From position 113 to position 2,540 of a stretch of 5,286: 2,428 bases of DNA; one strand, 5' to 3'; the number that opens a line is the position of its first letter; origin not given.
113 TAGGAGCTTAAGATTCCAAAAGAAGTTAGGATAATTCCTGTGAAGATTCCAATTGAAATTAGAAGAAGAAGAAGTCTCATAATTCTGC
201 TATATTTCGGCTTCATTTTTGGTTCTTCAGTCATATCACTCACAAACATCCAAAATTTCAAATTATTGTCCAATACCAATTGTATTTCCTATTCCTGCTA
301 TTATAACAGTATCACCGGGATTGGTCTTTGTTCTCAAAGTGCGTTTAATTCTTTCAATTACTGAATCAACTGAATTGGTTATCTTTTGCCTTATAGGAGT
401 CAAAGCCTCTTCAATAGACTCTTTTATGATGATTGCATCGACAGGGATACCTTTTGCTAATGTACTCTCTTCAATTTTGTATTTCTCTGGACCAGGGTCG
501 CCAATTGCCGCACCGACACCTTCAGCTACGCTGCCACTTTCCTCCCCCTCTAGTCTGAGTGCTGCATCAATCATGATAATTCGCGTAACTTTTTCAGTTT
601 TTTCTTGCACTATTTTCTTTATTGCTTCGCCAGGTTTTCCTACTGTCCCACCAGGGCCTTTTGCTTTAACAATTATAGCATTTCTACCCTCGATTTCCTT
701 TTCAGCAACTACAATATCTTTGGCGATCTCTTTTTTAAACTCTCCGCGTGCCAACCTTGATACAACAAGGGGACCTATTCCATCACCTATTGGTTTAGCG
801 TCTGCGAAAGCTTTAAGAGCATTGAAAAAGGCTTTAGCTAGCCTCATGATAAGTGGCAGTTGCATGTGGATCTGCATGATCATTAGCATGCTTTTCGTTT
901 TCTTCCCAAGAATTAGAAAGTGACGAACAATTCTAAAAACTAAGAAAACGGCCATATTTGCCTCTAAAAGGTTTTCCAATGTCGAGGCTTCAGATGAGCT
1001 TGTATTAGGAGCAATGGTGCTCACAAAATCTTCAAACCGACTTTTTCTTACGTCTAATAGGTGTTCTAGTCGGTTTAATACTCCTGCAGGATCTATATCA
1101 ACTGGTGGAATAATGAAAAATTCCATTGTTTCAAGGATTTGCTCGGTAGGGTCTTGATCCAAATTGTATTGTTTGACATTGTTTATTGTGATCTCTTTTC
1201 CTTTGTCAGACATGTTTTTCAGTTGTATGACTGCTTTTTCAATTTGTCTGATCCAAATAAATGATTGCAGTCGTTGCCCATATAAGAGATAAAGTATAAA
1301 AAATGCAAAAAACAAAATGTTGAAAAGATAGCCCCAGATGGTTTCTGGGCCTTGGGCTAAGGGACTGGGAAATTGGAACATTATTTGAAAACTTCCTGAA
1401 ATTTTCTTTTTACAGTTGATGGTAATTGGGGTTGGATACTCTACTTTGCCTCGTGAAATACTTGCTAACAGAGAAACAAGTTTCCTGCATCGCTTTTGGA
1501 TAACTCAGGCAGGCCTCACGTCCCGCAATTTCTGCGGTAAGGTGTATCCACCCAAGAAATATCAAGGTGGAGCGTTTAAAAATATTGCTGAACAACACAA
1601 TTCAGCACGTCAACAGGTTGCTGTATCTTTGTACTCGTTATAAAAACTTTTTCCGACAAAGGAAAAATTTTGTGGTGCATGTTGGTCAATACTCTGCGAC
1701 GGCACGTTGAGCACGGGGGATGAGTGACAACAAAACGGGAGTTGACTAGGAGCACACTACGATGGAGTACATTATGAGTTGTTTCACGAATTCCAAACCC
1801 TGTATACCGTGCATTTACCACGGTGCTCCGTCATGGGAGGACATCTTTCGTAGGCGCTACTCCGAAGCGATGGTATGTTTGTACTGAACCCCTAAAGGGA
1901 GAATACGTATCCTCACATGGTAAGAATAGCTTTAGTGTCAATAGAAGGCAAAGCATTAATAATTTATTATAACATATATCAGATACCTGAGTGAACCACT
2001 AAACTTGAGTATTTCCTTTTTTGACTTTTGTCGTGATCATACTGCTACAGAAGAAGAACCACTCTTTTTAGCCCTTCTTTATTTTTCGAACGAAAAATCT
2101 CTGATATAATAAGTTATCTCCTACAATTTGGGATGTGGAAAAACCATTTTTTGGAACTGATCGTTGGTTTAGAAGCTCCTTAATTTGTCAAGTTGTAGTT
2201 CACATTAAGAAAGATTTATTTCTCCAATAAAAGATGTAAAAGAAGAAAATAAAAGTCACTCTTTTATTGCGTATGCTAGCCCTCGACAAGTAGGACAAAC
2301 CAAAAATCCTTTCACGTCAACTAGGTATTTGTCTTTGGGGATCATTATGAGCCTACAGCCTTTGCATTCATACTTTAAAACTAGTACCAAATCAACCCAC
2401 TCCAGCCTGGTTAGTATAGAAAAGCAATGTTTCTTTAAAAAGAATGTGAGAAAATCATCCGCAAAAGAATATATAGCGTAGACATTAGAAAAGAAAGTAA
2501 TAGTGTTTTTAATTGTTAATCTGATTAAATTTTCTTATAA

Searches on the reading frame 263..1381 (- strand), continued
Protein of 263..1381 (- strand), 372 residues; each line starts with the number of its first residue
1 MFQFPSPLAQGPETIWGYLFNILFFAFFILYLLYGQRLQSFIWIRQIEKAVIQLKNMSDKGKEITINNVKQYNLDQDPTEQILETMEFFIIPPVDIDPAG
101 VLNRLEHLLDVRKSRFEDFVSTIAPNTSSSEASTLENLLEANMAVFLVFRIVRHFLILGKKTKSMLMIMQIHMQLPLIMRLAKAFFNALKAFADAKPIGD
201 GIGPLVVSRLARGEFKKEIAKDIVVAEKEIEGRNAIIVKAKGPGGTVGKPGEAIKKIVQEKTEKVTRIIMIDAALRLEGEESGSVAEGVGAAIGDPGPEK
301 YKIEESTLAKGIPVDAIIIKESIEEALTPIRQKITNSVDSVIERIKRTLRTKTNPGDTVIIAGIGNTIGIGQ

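Call 42: find_encoding_contigs(protein=P0003, flank=3000, max_places=2)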
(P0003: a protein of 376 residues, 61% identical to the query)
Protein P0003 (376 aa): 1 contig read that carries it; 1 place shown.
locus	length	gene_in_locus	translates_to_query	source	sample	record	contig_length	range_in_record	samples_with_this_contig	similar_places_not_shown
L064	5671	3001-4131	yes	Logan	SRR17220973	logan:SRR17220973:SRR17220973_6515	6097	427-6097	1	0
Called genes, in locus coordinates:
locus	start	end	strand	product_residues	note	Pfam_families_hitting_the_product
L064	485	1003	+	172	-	-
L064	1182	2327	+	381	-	-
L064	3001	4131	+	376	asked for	PF07431:DUF1512, PF23542:DUF1512_C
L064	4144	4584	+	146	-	-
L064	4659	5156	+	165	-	PF01467:CTP_transf_like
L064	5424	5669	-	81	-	?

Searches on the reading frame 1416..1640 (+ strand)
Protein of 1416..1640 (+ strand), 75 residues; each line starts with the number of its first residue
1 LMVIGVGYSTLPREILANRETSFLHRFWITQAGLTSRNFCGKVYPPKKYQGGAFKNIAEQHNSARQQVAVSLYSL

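Call 19: search_protein_families(library=pfam, max_evalue=10, proteins=[window:1416-1640:+])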
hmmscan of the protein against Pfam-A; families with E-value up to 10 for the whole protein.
seq(75 aa): 0 families

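Call 47: find_homologous_proteins(query=window:1419-1640:+, max_evalue=1)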
Query seq(74 aa) (74 aa): 1 proteins with E <= 1 among 1 candidates.
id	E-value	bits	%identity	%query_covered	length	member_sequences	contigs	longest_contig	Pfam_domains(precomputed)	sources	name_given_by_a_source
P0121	8.1e-43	161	100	100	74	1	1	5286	-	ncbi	-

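Call 55: search_protein_representatives(protein=P0121)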
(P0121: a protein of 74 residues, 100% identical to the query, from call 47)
Query: 74 residues. Proteins with E-value up to 0.001 (for the whole library): 1; up to 1e-10: 1; up to 1e-30: 1. The best 1 are listed.
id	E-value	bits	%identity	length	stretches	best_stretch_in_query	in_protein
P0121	2.6e-43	160.6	100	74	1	1-74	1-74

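Call 77: predict_structure(protein=P0121)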
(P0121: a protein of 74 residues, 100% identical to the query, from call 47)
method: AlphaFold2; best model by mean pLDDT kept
length: 74 residues; sequences in the alignment: 1
mean_pLDDT: 53.6   pTM: 0.22
mean pLDDT of the five models: 53.6, 52.8, 49.8, 48.3, 48.2
residues with pLDDT >= 90: 0; 70-90: 0; 50-70: 62; < 50: 12
segments of 3 or more residues with pLDDT < 50: none
pLDDT, mean of each block of 10 residues (from residue 1): 50 52 61 55 52 52 54 54
secondary structure, 60 per line:
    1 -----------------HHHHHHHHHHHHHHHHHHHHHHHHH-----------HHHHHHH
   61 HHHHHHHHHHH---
elements in order: H18-42 H54-71

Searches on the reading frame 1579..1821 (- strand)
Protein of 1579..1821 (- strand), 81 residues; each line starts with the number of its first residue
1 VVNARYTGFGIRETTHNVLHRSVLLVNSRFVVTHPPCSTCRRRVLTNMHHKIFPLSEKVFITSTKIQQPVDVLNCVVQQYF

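Call 19: search_protein_families(library=pfam, max_evalue=10, proteins=[window:1579-1821:-])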
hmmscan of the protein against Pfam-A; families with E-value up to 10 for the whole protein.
seq(81 aa): 0 families

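Call 73: list_cluster_members(proteins=[window:1579-1821:-, window:1413-1598:-, window:1567-1707:+, window:1762-1884:+, window:1823-1969:+, window:1834-1956:-, window:2259-2390:-, window:2259-2345:-])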
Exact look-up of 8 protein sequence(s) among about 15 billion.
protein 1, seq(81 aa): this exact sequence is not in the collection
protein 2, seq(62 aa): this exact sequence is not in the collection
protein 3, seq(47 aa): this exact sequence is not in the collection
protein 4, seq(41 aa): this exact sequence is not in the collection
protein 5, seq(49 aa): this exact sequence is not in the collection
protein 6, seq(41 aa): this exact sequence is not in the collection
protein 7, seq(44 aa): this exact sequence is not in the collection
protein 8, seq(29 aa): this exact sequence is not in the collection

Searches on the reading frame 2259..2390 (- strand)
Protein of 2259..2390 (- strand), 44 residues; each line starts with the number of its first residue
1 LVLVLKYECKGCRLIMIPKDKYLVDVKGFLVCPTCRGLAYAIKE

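Call 19: search_protein_families(library=pfam, max_evalue=10, proteins=[window:2259-2390:-])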
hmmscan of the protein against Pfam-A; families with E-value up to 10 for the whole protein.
seq(44 aa): 1 family
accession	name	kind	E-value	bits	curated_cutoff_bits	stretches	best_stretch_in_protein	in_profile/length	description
PF03966.22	Trm112p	-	0.0014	18.9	22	1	9-44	13-39/40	Trm112p-like protein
